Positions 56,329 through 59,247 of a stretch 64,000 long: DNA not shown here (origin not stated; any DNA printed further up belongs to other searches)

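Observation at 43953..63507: Candidate endogenous Polinton-like/NCLDV-like viral element (~19.5 kb) in a Giardia-like genome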

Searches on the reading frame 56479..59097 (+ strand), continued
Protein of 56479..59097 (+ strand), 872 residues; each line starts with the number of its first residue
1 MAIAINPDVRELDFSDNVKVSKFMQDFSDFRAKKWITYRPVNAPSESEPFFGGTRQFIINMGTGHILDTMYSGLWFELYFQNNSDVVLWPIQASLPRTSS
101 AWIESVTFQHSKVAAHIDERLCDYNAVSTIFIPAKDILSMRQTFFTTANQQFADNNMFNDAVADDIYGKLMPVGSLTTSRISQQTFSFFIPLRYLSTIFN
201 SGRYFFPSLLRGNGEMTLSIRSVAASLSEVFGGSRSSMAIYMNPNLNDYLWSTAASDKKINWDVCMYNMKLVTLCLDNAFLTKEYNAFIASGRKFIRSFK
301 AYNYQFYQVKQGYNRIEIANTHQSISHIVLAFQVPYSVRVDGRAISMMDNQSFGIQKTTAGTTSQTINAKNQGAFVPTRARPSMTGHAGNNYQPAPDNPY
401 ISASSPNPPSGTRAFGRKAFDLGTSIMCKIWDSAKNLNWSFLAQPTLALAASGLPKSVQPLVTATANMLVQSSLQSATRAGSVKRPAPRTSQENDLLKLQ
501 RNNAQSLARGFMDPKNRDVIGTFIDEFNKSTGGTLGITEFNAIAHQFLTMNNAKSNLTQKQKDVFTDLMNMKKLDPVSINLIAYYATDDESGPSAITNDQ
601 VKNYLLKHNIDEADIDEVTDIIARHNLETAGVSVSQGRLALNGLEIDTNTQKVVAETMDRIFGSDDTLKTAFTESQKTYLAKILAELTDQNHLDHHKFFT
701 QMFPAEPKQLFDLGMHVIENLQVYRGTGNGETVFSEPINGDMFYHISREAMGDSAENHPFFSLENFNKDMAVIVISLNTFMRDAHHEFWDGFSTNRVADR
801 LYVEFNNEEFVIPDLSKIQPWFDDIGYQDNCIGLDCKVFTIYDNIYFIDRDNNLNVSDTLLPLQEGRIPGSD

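Call 44: predict_structure(alignment_id=A1)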
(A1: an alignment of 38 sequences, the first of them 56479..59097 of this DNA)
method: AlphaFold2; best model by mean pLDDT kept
length: 872 residues; sequences in the alignment: 38
mean_pLDDT: 55.0   pTM: 0.49
mean pLDDT of the five models: 55.0, 50.0, 49.7, 49.4, 47.2
residues with pLDDT >= 90: 8; 70-90: 191; 50-70: 303; < 50: 370
segments of 3 or more residues with pLDDT < 50: 1-27, 148-181, 210-213, 243-247, 288-298, 348-507, 591-593, 627-655, 682-697, 735-738, 758-768, 779-797, 814-820, 845-872
pLDDT, mean of each block of 10 residues (from residue 1): 28 32 48 76 87 88 70 87 67 74 80 57 69 63 58 40 30 37 75 73 58 68 80 70 52 68 86 71 51 46 77 80 68 72 54 33 39 34 31 32 35 28 28 30 35 40 43 32 29 41 47 57 64 63 68 61 73 68 66 56 71 68 53 33 32 48 50 54 43 41 64 73 62 51 54 50 49 65 34 45 77 47 56 78 50 40 32 28
secondary structure, 60 per line:
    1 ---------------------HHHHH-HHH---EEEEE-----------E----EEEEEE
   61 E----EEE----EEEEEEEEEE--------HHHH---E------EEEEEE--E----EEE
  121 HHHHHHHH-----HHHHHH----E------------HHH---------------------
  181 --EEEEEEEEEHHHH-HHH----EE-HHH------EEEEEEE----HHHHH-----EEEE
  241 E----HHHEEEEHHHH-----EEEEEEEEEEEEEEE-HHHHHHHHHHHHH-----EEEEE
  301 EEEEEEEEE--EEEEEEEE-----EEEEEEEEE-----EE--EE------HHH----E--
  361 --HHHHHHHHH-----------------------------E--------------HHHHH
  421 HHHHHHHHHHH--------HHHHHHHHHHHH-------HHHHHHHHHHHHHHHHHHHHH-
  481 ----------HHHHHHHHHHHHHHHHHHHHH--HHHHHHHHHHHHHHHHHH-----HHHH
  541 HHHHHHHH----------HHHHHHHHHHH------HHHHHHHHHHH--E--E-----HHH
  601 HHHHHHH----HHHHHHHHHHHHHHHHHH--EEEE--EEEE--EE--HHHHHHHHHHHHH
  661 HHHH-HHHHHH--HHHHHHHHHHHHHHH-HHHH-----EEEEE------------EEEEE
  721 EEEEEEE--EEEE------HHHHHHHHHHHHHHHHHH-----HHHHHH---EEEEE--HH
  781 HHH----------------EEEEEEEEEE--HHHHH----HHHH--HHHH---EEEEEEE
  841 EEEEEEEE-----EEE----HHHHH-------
elements in order (helices of 4 or more, strands of 3 or more residues): H22-26 E34-38 E55-61 E66-68 E73-82 H91-94 E105-110 E118-120 H121-128 H134-139 E183-191 H192-195 E216-222 H227-231 E237-241 E249-252 H253-256 E262-276 H278-290 E296-309 E312-319 E325-333 H363-371 H416-431 H440-451 H459-479 H491-511 H514-531 H537-548 H559-569 H576-586 H598-607 H612-629 E632-635 E638-641 H648-664 H666-671 H674-688 H690-693 E699-703 E716-727 E730-733 H740-757 H763-768 E772-776 H779-783 E800-809 H812-816 H821-824 H827-830 E834-848 E854-856 H861-865
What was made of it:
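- Capsid fold: the 872-aa model is beta-rich with pLDDT about 70-88 in the N-terminal jelly roll and lower (about 34-78) in the C-terminal one (call 44).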

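Call 48: search_protein_families(library=pfam, proteins=[L005:4331-7777:-, L005:36-1562:+, L005:1566-2576:+, L005:2587-3588:+, L005:3713-4318:-, L005:8108-8680:+, L005:8842-9477:+, L005:9500-11023:-], max_evalue=0.05)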
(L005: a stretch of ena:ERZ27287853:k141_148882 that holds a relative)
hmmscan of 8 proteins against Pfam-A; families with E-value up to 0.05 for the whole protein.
L005:4331-7777:- (1148 aa): 1 family
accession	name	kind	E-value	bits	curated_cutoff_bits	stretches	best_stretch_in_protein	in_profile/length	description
PF03175.18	DNA_pol_B_2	-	8e-38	130.9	25.8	1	534-935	7-412/468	DNA polymerase type B, organellar and viral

L005:36-1562:+ (508 aa): 0 families

L005:1566-2576:+ (336 aa): 3 families
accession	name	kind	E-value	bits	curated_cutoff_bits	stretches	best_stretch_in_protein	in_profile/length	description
PF00665.32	rve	-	0.0018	18.9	32.6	1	10-91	6-95/102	Integrase core domain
PF08239.17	SH3_3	-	0.0093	16.6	27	1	258-289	20-48/54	Bacterial SH3 domain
PF23614.1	DUF7141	-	0.019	15.1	27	0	275-295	14-34/61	Domain of unknown function (DUF7141)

L005:2587-3588:+ (333 aa): 0 families

L005:3713-4318:- (201 aa): 1 family
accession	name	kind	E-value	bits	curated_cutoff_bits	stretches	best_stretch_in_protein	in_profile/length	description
PF25066.1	TPR_VPS8_2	-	0.044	13.7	26.2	0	65-104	129-168/194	VPS8-like, TPR-like repeats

L005:8108-8680:+ (190 aa): 0 families

L005:8842-9477:+ (211 aa): 0 families

L005:9500-11023:- (507 aa): 0 families

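Call 59: find_homologous_proteins(query=A4, max_evalue=0.001)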
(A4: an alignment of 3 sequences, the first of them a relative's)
Query A4 (3 sequences) (1148 aa, profile of the alignment): 9 proteins with E <= 0.001 among 8000 candidates.
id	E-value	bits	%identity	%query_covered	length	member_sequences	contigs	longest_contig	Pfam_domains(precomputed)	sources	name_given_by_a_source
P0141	0.0e+0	2738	99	100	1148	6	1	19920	PF03175.19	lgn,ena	-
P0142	0.0e+0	2265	80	100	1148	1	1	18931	PF03175.19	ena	-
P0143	0.0e+0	1544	55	99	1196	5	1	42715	PF03175.19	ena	-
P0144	0.0e+0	1541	55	99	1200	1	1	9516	PF03175.19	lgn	-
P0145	0.0e+0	1540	54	99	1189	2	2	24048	PF03175.19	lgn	-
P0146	0.0e+0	1529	55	99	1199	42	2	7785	PF03175.19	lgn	-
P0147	0.0e+0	1528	54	99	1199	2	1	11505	PF03175.19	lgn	-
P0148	0.0e+0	1484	55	99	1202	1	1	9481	PF03175.19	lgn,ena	-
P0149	8.7e-99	350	31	77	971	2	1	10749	PF03175.19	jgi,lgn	jgi:hypothetical protein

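Call 60: find_encoding_contigs(protein=P0145, flank=10000, max_places=3)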
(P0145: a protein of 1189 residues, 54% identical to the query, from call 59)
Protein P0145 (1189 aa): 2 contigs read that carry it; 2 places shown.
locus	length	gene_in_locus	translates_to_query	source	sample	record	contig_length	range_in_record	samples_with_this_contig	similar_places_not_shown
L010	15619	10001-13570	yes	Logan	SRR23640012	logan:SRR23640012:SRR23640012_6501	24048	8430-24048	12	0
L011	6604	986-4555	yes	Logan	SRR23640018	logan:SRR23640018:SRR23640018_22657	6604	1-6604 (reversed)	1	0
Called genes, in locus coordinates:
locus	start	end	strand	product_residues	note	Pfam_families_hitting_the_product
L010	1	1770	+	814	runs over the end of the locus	-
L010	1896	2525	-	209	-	-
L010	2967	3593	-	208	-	PF13639:zf-RING_2 (weak), PF13920:zf-C3HC4_3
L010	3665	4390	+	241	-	-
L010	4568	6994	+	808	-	-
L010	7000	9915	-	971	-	PF19220:Rod_CreS (faint), PF24161:CCDC39 (faint)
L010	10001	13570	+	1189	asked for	PF03175:DNA_pol_B_2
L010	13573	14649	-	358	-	PF01712:dNK, PF13671:AAA_33 (faint)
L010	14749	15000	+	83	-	-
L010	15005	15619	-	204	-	?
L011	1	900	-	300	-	?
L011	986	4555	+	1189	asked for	PF03175:DNA_pol_B_2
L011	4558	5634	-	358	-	PF01712:dNK, PF13671:AAA_33 (faint)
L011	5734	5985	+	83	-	-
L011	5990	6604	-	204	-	?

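Call 61: find_encoding_contigs(protein=P0143, flank=10000, max_places=2)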
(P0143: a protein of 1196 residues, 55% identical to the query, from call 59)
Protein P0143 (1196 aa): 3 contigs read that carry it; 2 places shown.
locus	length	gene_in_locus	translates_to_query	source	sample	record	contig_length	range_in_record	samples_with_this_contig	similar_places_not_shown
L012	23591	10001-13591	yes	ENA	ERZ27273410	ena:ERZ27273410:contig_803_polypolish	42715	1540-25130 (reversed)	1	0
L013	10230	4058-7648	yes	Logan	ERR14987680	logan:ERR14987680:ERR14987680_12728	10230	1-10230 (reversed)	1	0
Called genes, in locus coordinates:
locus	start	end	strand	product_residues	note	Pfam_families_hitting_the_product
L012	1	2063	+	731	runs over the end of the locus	-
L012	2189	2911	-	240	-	-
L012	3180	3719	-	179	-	-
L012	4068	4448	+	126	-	-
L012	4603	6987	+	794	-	-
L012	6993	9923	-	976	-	-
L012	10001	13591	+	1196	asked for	PF03175:DNA_pol_B_2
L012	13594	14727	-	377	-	PF01712:dNK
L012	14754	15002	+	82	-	-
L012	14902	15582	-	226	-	-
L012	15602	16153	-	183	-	-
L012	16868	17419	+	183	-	-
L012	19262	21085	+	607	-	-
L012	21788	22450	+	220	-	-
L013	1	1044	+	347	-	?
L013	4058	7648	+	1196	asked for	PF03175:DNA_pol_B_2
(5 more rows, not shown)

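Call 70: find_related_loci(query=A1, collection=viral_contigs, flank=10000)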
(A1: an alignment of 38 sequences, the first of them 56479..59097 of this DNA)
Query A1 (872 aa) in viral_contigs; peptide patterns used: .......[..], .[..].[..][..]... (x = any residue, [..] = any of these).
17 stretches matched a pattern, but none encodes a relative of the query by tblastn (E <= 1e-3).

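Call 77: find_encoding_contigs(protein=P0085, flank=10000, max_places=2)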
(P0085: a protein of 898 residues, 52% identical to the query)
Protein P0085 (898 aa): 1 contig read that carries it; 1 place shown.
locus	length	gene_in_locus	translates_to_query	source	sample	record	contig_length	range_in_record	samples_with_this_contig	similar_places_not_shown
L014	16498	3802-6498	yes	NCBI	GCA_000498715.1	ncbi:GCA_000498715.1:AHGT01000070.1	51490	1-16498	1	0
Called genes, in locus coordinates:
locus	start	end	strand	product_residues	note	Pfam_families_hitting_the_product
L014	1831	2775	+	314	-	PF04665:Pox_A32 (faint)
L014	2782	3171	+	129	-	-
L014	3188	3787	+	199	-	-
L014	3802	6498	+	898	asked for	-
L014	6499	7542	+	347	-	-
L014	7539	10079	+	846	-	-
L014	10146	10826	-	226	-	-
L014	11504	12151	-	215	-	PF13920:zf-C3HC4_3, PF13639:zf-RING_2 (weak)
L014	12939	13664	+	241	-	-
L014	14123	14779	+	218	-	-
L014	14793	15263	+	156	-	-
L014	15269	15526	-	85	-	-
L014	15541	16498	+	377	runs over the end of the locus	PF01712:dNK, PF13671:AAA_33 (faint)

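Call 88: search_protein_families(library=pfam, proteins=[L010:13573-14649:-, L010:3665-4390:+, L010:4568-6994:+, L010:7000-9915:-, L010:10001-13570:+, L012:14902-15582:-, L012:15602-16153:-, L012:16868-17419:+, L012:19262-21085:+, L012:21788-22450:+], max_evalue=0.01)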
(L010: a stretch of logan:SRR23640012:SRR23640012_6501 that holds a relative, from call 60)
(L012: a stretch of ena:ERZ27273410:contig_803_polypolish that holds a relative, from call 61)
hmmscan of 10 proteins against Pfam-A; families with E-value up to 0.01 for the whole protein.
L010:13573-14649:- (358 aa): 9 families
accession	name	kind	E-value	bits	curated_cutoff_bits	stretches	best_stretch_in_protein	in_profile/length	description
PF01712.25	dNK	-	1.9e-13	51.1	27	1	66-242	1-165/203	Deoxynucleoside kinase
PF13671.12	AAA_33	-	5.7e-07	30.4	27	0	65-90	1-26/143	AAA domain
PF13521.12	AAA_28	-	9.3e-05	23.1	27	1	66-173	2-96/164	AAA domain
PF13238.12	AAA_18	-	0.00011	23.1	29.4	1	66-159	1-80/128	AAA domain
PF02223.23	Thymidylate_kin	-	0.00023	21.4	27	1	68-238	1-157/185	Thymidylate kinase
PF03029.23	ATP_bind_1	-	0.0012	19.1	27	1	69-97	2-30/240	Conserved hypothetical ATP binding protein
PF13401.12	AAA_22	-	0.0013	19.4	27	1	63-90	5-35/130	AAA domain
PF02492.25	cobW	-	0.0087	16.1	20.7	0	65-99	2-35/180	CobW/HypB/UreG, nucleotide-binding domain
PF02224.24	Cytidylate_kin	-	0.0088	16.2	26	0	66-86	1-21/211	Cytidylate kinase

L010:3665-4390:+ (241 aa): 0 families

L010:4568-6994:+ (808 aa): 0 families

L010:7000-9915:- (971 aa): 8 families
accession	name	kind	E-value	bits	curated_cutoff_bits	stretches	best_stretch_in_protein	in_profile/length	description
PF19220.6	Rod_CreS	-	1.5e-06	27.9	100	1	496-695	35-229/359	Crescentin, rod domain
PF08702.15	Fib_alpha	-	0.0002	22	29.9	0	798-859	59-121/143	Fibrinogen alpha/beta chain family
PF13166.12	AAA_13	-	0.00034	19.9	36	1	669-859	280-463/713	AAA domain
PF16808.10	PKcGMP_CC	-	0.00046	20.1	35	1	636-656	12-32/35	Coiled-coil N-terminus of cGMP-dependent protein kinase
PF01627.28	Hpt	-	0.0049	17.5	24.6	1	627-694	7-70/84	Hpt domain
PF05859.17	Mis12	-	0.0053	17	25.7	1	618-717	119-210/231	Mis12 protein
PF15397.11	DUF4618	-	0.0088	15.9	34.9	0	308-403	17-107/258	Domain of unknown function (DUF4618)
PF00261.25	Tropomyosin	-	0.0098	15.8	38.6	0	735-848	51-168/242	Tropomyosin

L010:10001-13570:+ (1189 aa): 1 family
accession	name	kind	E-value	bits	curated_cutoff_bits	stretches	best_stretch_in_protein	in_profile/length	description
PF03175.18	DNA_pol_B_2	-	1.8e-36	126.5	25.8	1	561-965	7-410/468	DNA polymerase type B, organellar and viral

L012:14902-15582:- (226 aa): 0 families

L012:15602-16153:- (183 aa): 0 families

L012:16868-17419:+ (183 aa): 0 families

L012:19262-21085:+ (607 aa): 0 families

L012:21788-22450:+ (220 aa): 0 families

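Call 90: search_protein_families(library=phrogs, proteins=[window:56479-59097:+], max_evalue=0.01)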
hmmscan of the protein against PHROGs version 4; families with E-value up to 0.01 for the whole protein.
window:56479-59097:+ (872 aa): 0 families

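Call 93: search_protein_representatives(alignment_id=A1)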
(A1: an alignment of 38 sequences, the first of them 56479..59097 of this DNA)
Query: 38 sequences, 881 profile positions. Proteins with E-value up to 0.001 (for the whole library): 11; up to 1e-10: 11; up to 1e-30: 11. The best 11 are listed.
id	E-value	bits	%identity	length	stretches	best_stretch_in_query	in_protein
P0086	0.0e+00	1393.9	-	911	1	1-881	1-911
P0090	0.0e+00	1277.5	-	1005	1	1-881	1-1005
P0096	0.0e+00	1207.3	-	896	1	1-881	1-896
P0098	0.0e+00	1203.3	-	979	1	1-881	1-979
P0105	5.8e-245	832.5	-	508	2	1-340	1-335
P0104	8.2e-197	673.2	-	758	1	265-881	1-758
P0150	4.8e-133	462.2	-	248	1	639-881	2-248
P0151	9.5e-115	401.7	-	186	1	696-881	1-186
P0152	1.1e-108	381.6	-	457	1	507-881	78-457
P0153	2.5e-52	195.1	-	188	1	751-876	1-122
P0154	1.4e-41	159.6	-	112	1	157-257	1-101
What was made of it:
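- On Polinton-like viruses: However, no sequence similarity links this capsid to the capsids of Polinton-like viruses (calls 70, 93).
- Closest known: Polintons/Mavericks. Different: The capsid family has no sequence relatives among 1.84 billion representative proteins (call 93) and carries a 375-aa hypervariable helical insert.
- Tried and rejected: An exhaustive HMMER profile search with the capsid alignment found only 11 representatives, all from the same family (call 93).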

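Call 94: find_encoding_contigs(protein=P0141, flank=10000, max_places=3)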
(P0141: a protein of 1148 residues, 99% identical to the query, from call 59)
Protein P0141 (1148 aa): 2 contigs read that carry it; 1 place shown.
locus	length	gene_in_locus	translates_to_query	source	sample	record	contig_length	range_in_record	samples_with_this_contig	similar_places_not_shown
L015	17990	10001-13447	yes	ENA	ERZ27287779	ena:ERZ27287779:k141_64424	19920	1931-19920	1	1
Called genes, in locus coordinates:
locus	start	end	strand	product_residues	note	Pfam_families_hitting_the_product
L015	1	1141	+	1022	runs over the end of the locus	?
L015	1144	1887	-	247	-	-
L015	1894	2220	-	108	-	-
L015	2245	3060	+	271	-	PF01712:dNK, PF02223:Thymidylate_kin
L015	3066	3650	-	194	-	-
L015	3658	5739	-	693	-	-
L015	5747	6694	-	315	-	PF04665:Pox_A32 (faint)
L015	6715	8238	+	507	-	-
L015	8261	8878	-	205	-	-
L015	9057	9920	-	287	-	-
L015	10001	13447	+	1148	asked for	PF03175:DNA_pol_B_2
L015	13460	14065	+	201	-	-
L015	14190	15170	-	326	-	-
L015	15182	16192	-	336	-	-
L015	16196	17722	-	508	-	-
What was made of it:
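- Complete relatives are only about 20-24 kb and replicate with a protein-primed DNA_pol_B_2 polymerase (calls 48, 60, 88, 94).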
